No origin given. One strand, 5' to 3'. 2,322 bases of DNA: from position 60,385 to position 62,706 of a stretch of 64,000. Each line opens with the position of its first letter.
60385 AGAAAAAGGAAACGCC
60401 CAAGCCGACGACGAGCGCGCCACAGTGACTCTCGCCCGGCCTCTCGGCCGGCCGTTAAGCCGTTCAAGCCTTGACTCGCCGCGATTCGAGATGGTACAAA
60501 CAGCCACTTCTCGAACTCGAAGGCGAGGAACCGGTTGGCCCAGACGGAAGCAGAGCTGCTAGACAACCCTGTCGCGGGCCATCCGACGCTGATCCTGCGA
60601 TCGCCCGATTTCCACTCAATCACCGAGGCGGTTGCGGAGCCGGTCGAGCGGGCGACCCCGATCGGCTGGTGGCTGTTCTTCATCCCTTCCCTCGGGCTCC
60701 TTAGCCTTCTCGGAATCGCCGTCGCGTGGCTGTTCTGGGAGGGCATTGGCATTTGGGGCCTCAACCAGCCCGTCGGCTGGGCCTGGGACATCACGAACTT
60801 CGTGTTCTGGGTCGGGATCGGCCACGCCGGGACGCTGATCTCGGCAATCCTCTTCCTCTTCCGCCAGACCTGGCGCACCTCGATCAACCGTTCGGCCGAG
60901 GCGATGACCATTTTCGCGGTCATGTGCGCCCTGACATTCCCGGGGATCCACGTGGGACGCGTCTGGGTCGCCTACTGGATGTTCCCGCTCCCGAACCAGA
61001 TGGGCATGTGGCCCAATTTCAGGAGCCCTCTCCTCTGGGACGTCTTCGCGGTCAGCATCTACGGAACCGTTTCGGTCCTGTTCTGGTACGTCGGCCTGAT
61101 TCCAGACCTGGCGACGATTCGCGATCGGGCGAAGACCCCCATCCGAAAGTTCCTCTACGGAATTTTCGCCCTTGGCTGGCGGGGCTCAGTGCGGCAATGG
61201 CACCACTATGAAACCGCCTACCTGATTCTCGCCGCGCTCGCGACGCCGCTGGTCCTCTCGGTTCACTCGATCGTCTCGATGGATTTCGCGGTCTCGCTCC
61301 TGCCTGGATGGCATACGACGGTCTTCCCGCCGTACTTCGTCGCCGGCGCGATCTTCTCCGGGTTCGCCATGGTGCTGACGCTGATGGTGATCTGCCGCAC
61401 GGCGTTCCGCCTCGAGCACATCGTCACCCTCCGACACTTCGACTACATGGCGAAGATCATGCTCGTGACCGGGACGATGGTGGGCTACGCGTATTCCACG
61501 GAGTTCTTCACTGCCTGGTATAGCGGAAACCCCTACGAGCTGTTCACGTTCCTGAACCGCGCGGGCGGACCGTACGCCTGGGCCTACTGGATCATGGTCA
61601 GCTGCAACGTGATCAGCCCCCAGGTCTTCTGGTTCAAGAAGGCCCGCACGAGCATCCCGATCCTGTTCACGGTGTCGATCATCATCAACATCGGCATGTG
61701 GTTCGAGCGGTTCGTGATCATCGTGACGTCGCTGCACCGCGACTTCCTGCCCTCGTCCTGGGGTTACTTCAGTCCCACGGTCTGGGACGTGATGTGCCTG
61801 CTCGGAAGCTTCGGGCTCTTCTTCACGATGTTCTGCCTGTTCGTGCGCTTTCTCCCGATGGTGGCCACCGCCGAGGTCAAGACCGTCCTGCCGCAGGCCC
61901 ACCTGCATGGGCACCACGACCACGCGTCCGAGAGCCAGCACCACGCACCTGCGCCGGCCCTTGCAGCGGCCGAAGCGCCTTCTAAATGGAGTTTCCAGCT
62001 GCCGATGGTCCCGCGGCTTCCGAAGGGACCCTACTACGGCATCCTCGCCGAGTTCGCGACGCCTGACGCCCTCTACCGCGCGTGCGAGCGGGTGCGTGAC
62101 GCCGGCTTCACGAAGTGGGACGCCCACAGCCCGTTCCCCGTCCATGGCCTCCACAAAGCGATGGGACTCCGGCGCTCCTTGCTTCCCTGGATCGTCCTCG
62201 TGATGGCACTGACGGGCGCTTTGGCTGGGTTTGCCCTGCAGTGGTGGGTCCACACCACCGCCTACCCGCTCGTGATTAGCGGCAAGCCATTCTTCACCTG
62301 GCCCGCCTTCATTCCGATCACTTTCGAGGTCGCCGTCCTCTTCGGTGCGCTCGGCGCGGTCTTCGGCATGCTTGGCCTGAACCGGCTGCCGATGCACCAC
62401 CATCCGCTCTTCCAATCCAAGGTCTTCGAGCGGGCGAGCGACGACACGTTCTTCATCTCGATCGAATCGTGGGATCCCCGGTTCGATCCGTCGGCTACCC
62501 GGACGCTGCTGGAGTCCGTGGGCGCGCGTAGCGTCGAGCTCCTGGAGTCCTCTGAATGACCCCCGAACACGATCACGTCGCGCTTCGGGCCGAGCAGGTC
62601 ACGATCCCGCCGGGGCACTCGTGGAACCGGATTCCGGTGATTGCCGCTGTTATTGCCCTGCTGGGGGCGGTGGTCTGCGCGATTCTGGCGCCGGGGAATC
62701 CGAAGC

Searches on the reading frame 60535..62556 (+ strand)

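Call 32: search_protein_families(library=pfam, proteins=[window:60535-62556:+], max_evalue=0.00001)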
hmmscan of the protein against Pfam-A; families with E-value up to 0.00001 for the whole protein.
window:60535-62556:+ (674 aa): 2 families
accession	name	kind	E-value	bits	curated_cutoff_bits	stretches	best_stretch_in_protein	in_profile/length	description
PF11821.13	ActD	-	1.7e-66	223.5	25.7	1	501-668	1-169/170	Alternative complex III, ActD subunit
PF03916.19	NrfD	-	1.7e-20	74.3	25.8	1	77-400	6-309/313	Polysulphide reductase, NrfD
